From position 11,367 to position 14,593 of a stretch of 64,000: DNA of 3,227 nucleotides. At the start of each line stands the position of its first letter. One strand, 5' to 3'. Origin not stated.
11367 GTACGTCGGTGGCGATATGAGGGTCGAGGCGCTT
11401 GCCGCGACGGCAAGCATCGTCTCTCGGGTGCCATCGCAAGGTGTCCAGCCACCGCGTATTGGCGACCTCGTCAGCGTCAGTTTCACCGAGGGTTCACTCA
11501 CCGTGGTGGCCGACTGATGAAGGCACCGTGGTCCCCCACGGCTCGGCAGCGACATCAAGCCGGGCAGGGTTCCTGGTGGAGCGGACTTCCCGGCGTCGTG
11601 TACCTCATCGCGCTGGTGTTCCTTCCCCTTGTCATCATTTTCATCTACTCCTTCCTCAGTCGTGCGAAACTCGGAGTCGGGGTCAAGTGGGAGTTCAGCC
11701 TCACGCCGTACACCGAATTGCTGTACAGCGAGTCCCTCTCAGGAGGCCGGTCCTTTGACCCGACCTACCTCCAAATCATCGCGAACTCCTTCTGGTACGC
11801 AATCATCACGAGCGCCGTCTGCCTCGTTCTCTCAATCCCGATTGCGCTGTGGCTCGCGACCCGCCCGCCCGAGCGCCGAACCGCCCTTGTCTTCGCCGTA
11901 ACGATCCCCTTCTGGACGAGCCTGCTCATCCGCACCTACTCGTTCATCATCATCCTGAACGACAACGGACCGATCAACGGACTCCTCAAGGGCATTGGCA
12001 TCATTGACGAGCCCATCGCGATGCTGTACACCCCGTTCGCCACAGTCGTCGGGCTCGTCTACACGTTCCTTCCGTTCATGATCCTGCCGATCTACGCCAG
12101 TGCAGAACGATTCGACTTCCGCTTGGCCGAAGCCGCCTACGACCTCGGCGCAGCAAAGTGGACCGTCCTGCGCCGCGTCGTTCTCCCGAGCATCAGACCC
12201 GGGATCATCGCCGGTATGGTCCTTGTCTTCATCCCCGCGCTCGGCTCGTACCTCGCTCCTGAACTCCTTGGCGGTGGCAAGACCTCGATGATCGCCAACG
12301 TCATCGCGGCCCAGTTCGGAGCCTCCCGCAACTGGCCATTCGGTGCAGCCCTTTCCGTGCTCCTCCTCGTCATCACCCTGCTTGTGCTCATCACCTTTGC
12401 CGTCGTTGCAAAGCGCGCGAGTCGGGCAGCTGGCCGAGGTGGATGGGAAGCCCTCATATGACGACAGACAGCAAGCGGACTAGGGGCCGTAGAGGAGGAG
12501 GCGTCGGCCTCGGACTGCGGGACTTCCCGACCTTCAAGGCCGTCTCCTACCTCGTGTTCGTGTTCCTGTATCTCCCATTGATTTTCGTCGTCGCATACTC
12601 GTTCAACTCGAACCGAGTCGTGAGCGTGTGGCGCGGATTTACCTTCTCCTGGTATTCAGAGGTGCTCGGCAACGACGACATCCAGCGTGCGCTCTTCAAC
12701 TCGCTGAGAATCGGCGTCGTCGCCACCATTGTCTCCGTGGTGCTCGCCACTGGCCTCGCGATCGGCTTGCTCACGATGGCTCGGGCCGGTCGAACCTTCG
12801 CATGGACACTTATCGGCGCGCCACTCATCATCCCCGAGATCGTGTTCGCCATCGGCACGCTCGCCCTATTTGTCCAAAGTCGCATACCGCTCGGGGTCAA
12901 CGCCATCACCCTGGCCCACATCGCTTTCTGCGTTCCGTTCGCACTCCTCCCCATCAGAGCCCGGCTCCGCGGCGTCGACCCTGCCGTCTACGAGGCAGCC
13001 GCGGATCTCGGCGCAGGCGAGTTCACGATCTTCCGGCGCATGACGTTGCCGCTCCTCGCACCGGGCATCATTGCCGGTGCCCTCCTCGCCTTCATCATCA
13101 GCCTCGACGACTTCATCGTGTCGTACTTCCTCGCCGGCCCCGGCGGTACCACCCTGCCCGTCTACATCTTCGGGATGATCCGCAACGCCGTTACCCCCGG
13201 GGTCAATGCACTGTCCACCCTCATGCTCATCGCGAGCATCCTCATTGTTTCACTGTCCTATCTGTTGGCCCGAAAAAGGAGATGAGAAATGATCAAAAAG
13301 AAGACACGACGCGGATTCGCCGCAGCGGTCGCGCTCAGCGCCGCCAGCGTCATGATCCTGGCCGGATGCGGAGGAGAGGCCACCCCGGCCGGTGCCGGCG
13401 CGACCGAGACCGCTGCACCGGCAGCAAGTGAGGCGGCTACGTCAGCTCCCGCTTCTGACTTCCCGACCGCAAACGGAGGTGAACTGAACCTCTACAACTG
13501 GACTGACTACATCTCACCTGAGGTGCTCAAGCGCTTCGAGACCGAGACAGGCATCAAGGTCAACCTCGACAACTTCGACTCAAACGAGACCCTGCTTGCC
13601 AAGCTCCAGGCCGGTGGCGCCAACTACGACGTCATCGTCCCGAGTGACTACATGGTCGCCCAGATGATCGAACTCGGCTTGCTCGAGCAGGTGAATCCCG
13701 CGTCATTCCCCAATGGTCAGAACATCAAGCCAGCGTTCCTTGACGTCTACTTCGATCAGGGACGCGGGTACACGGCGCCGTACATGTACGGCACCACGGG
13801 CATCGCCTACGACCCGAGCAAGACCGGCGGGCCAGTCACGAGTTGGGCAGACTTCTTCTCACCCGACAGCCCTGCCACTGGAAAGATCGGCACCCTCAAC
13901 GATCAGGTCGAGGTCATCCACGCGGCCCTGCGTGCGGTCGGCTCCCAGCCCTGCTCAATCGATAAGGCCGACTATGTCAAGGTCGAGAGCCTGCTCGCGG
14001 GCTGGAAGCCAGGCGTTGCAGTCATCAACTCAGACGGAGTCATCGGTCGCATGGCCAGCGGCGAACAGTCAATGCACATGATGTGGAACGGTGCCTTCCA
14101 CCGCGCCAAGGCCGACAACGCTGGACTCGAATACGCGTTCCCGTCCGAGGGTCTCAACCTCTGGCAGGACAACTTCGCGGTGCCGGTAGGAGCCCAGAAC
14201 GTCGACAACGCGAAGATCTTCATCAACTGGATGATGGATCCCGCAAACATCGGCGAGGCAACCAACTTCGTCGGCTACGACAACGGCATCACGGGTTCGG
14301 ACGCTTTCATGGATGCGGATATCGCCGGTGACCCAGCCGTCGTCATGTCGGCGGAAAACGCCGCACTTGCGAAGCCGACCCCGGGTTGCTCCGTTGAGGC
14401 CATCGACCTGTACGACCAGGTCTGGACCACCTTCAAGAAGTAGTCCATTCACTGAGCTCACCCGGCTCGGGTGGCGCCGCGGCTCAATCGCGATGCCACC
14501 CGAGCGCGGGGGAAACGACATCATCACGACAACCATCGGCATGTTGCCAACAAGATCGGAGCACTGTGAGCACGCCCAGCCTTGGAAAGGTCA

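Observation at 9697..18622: TetR-flanked operon joining a Pot-type importer, a YtcJ amidohydrolase and a fused urease-like enzyme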

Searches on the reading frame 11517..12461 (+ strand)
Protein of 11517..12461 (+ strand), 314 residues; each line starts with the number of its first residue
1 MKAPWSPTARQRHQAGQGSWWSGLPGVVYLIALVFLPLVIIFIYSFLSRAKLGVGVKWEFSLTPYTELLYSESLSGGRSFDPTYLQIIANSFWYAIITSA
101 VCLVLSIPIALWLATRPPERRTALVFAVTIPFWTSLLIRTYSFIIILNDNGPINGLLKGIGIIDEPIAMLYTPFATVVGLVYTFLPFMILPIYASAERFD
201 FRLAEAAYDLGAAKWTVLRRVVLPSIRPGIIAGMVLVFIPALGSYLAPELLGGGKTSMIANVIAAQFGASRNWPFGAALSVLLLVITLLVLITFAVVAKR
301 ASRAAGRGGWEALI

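Call 3: search_protein_families(library=pfam, proteins=[window:11517-12461:+])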
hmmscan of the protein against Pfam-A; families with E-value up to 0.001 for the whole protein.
window:11517-12461:+ (314 aa): 1 family
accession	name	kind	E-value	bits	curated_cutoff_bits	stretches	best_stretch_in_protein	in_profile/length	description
PF00528.27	BPD_transp_1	-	3.9e-12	46.7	26.4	1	106-301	29-182/184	Binding-protein-dependent transport system inner membrane component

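Call 4: search_protein_families(library=ncbifam, proteins=[window:11517-12461:+])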
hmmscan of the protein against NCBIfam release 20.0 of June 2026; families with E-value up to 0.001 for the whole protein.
window:11517-12461:+ (314 aa): 30 families (the best 25 are shown)
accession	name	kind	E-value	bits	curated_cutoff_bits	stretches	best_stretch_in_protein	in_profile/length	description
NF007044.0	PRK09497.1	equivalog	1.6e-68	231.3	348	1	27-296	16-273/285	spermidine/putrescine ABC transporter permease PotB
NF007963.0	PRK10683.1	equivalog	1.8e-56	191.8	489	1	28-297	30-308/317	putrescine ABC transporter permease PotH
NF043074.1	MMSYN1_0196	equivalog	1.3e-40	139.4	350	1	19-303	9-268/277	spermidine/putrescine ABC transporter permease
NF011624.0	PRK15050.1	equivalog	9.3e-22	77.5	247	1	10-304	15-292/297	2-aminoethylphosphonate ABC transporter permease subunit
TIGR02141.1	modB_ABC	equivalog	2.1e-19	70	182.6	1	91-299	3-207/208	molybdate ABC transporter permease subunit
TIGR03262.1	PhnU2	equivalog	9.1e-19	67.5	593.25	1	80-302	48-261/546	putative 2-aminoethylphosphonate ABC transporter permease subunit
TIGR01581.1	Mo_ABC_porter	hypoth_equivalog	5.4e-18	65.3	210.3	1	86-292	21-224/225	ABC transporter permease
TIGR00969.1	3a0106s02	subfamily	7.5e-18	64.9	240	1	81-299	56-271/272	sulfate ABC transporter permease subunit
TIGR02139.1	permease_CysT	equivalog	3e-15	56.5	246.1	1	81-302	45-263/265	sulfate ABC transporter permease subunit CysT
NF007047.0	PRK09500.1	equivalog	3.7e-15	56.2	326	1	181-300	136-254/257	spermidine/putrescine ABC transporter permease PotC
TIGR03226.1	PhnU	equivalog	6e-15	55.5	283.45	1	60-302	75-308/311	2-aminoethylphosphonate ABC transporter permease subunit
TIGR02140.1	permease_CysW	equivalog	2.2e-13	50.3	329.1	1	81-301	42-259/261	sulfate ABC transporter permease subunit CysW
NF006939.0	PRK09421.1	equivalog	2.5e-13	50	262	1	82-248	6-168/230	molybdate ABC transporter permease subunit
NF008208.0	PRK10971.1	equivalog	6.8e-13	48.7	415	1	166-303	133-272/277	sulfate/thiosulfate ABC transporter permease CysT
TIGR02138.1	phosphate_pstC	equivalog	3.2e-11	42.8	196.45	1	185-300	159-294/296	phosphate ABC transporter permease subunit PstC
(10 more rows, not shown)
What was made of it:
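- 11517..12461 (+): PotB-like permease. NCBIfam PotB scores 231 bits against a cut-off of 348 (calls 3, 4).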

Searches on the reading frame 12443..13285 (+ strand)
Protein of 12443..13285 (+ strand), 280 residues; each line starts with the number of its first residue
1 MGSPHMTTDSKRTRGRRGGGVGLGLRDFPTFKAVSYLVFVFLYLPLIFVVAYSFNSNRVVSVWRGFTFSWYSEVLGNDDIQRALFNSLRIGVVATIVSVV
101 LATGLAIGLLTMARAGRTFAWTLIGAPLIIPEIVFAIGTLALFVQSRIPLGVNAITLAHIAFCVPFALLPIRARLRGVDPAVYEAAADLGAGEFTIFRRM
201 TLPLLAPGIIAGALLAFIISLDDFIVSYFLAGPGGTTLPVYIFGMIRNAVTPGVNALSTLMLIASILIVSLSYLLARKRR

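Call 3: search_protein_families(library=pfam, proteins=[window:12443-13285:+])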
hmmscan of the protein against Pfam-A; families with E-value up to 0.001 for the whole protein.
window:12443-13285:+ (280 aa): 1 family
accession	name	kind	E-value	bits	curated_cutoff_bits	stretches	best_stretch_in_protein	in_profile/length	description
PF00528.27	BPD_transp_1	-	4.1e-13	49.9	26.4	1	117-277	21-180/184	Binding-protein-dependent transport system inner membrane component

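Call 4: search_protein_families(library=ncbifam, proteins=[window:12443-13285:+])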
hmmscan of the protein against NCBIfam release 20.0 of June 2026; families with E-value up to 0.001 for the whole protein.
window:12443-13285:+ (280 aa): 29 families (the best 25 are shown)
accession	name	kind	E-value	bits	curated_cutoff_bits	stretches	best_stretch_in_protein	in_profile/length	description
NF007047.0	PRK09500.1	equivalog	6e-68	229.2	326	1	36-279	12-255/257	spermidine/putrescine ABC transporter permease PotC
NF007889.0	PRK10592.1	equivalog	4.1e-52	177.5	476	1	35-278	16-267/281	putrescine ABC transporter permease PotI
NF043073.1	MMSYN1_0195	equivalog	3.7e-48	164.4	1250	1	37-269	12-241/1021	spermidine/putrescine ABC transporter permease/substrate-binding protein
TIGR02141.1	modB_ABC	equivalog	5.3e-21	75.2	182.6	1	87-276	3-206/208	molybdate ABC transporter permease subunit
TIGR01581.1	Mo_ABC_porter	hypoth_equivalog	6.6e-21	74.8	210.3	1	68-269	7-224/225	ABC transporter permease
TIGR03255.1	PhnV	equivalog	2.1e-20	73.6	358.7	1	38-269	23-258/270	2-aminoethylphosphonate ABC transport system, membrane component PhnV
NF011624.0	PRK15050.1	equivalog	1.3e-18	67.2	247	1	34-271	32-281/297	2-aminoethylphosphonate ABC transporter permease subunit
NF043074.1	MMSYN1_0196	equivalog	4.1e-17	62.4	350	1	38-232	21-217/277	spermidine/putrescine ABC transporter permease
NF006939.0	PRK09421.1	equivalog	4.2e-17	62.3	262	1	80-275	8-215/230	molybdate ABC transporter permease subunit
NF007044.0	PRK09497.1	equivalog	6.7e-16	58.6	348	1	150-240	148-238/285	spermidine/putrescine ABC transporter permease PotB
TIGR03262.1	PhnU2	equivalog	1.7e-15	56.7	593.25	1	34-279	10-260/546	putative 2-aminoethylphosphonate ABC transporter permease subunit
TIGR03226.1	PhnU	equivalog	7.7e-15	55.1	283.45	1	151-277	178-305/311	2-aminoethylphosphonate ABC transporter permease subunit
TIGR00969.1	3a0106s02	subfamily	4.7e-13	49.2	240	1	37-275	26-269/272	sulfate ABC transporter permease subunit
NF007963.0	PRK10683.1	equivalog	1.8e-12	47.3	489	1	159-271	191-302/317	putrescine ABC transporter permease PotH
NF040839.1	tungstate_WtpB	equivalog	3e-11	43.4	340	1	32-272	7-244/251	tungstate ABC transporter permease WtpB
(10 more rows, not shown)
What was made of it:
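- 12458..13285 (+): PotC-like permease. NCBIfam PotC scores 229 bits against a cut-off of 326 (calls 3, 4).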

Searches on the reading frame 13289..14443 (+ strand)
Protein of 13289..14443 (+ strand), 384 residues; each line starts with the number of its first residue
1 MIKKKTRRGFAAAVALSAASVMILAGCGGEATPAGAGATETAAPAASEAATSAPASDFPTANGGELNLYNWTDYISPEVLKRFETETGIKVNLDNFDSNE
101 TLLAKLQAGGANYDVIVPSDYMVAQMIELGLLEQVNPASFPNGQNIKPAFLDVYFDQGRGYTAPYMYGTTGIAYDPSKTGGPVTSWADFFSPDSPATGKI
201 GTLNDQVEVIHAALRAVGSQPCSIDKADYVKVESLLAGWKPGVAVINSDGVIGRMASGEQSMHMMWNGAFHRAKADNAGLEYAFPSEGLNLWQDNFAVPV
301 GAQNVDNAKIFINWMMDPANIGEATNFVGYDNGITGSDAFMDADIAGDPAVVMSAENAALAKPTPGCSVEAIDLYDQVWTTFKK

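Call 3: search_protein_families(library=pfam, proteins=[window:13289-14443:+])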
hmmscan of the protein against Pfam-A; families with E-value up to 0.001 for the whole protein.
window:13289-14443:+ (384 aa): 5 families
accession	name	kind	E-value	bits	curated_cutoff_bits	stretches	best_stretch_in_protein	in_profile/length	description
PF13416.11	SBP_bac_8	-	4.1e-28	99.4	27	1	79-350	2-276/279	Bacterial extracellular solute-binding protein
PF01547.30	SBP_bac_1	-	4.2e-17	63.5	26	1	72-320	5-305/307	Bacterial extracellular solute-binding protein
PF13343.11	SBP_bac_6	-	4.9e-13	49.6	24.6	1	113-322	4-208/245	Bacterial extracellular solute-binding protein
PF13531.11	SBP_bac_11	-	2.8e-08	34.2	25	1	78-319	15-216/227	Bacterial extracellular solute-binding protein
PF02030.20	Lipoprotein_8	-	4.6e-05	22.8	20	1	66-140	28-98/493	Hypothetical lipoprotein (MG045 family)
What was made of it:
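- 13289..14443 (+): PotD/PotF/SpuE-like substrate-binding lipoprotein (lipobox LAGC). SBP_bac_8, 4.1e-28 (call 3).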

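Call 4: search_protein_families(library=ncbifam, proteins=[window:13289-14443:+])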
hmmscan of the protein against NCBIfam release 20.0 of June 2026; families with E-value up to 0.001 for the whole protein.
window:13289-14443:+ (384 aa): 5 families
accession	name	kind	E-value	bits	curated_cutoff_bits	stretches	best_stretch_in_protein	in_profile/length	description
NF007048.0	PRK09501.1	equivalog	6.4e-49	166.7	582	1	62-356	25-319/348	spermidine/putrescine ABC transporter substrate-binding protein PotD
NF007962.0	PRK10682.1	equivalog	2.3e-46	158.5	636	1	61-357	27-341/370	spermidine/putrescine ABC transporter substrate-binding protein PotF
NF043073.1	MMSYN1_0195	equivalog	5e-22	77.9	1250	1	65-136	599-668/1021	spermidine/putrescine ABC transporter permease/substrate-binding protein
NF041888.1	ABC_SBP_YdcS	equivalog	3.9e-11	42.4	725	1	45-329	13-318/379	putative ABC transporter substrate-binding protein YdcS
NF007011.0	PRK09474.1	equivalog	0.00013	20.9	291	1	78-139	48-109/396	maltose/maltodextrin ABC transporter substrate-binding protein MalE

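Call 69: search_solved_structures(query=window:13289-14440:+, max_evalue=0.00001, show_alignments=2)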
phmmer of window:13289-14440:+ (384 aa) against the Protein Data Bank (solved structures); distinct sequences matched with E-value up to 0.00001: 31.
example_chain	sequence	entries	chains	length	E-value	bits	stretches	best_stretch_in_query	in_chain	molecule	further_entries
3ttl_A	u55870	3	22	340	3.1e-56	194.4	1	63-351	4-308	Polyamine transport protein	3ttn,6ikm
7xjm_A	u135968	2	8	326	1.8e-51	178.7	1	62-352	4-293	Putrescine-binding periplasmic protein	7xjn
4gl0_A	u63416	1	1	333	2.4e-50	175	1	61-348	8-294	Lmo0810 protein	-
3ttk_A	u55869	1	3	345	2.8e-47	165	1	65-362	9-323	Polyamine transport protein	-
3ttm_A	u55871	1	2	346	2.8e-47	165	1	65-361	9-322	Polyamine transport protein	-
8y5h_E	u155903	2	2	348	7.1e-46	160.3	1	62-357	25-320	Spermidine/putrescine-binding periplasmic protein | Putrescine-binding periplasmic protein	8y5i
1pot_A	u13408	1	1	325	1.1e-45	159.7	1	65-357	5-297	SPERMIDINE/PUTRESCINE-BINDING PROTEIN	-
1poy_1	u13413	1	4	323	1.3e-45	159.5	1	66-357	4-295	SPERMIDINE/PUTRESCINE-BINDING PROTEIN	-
7oyt_A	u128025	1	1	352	1.8e-45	159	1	65-357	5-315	Putrescine-binding periplasmic protein PotF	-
7oyw_A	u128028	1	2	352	2.9e-45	158.3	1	65-357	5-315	Putrescine-binding periplasmic protein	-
7oyv_A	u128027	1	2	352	8e-45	156.9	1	65-357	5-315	Putrescine-binding periplasmic protein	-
4eqb_A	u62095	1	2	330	1.1e-44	156.4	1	63-333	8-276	Spermidine/putrescine ABC superfamily ATP binding cassette transporter, binding protein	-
7oyz_A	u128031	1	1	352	1.2e-44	156.3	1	65-357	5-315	Putrescine-binding periplasmic protein PotF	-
7oyy_A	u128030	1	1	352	2e-44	155.6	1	65-357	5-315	Putrescine-binding periplasmic protein PotF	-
7oys_A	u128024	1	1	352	5.9e-44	154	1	65-357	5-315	Putrescine-binding periplasmic protein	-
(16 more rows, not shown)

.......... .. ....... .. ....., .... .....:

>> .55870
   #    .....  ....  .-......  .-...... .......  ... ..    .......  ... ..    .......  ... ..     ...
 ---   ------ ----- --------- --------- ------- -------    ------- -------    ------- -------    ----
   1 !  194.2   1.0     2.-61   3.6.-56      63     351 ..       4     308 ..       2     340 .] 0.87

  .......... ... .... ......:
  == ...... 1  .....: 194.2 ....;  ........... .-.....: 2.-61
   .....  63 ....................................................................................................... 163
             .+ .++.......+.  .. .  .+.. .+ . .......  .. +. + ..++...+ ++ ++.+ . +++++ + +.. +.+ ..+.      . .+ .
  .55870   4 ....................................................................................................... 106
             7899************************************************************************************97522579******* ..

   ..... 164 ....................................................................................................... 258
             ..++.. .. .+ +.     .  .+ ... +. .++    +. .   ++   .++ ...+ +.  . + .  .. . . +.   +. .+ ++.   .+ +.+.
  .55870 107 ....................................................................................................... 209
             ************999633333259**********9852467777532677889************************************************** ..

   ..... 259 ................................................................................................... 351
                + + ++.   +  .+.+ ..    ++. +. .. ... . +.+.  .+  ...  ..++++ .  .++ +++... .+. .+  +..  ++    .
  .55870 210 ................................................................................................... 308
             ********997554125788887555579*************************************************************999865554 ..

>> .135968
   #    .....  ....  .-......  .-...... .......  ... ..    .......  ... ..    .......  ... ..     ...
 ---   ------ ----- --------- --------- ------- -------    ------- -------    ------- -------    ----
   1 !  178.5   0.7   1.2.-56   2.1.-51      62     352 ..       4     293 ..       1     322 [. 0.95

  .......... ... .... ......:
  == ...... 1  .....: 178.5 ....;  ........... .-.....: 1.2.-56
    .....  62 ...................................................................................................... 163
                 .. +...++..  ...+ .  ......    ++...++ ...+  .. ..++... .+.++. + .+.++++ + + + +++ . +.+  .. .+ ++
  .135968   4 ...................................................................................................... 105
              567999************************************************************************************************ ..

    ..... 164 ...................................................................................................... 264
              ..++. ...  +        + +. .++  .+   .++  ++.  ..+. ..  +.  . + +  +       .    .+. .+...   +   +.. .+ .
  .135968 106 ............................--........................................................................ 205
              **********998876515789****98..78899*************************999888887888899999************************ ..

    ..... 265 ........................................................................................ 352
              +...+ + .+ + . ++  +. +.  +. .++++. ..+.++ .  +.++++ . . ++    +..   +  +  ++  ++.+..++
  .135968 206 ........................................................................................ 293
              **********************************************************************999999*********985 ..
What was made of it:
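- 13289..14443 (+): Best solved relatives are SpuE 3TTL (3e-56), PotD and PotF (call 69).
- On PotABCD spermidine/putrescine importer: The WTDY, WNG, WxD and GY motifs align with SpuE and PotD (call 69).
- Closest known: PotABCD / PotFGHI / SpuDEFGH polyamine ABC importers. Same: The binding protein is closest to SpuE, PotD and PotF (calls 4, 69).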
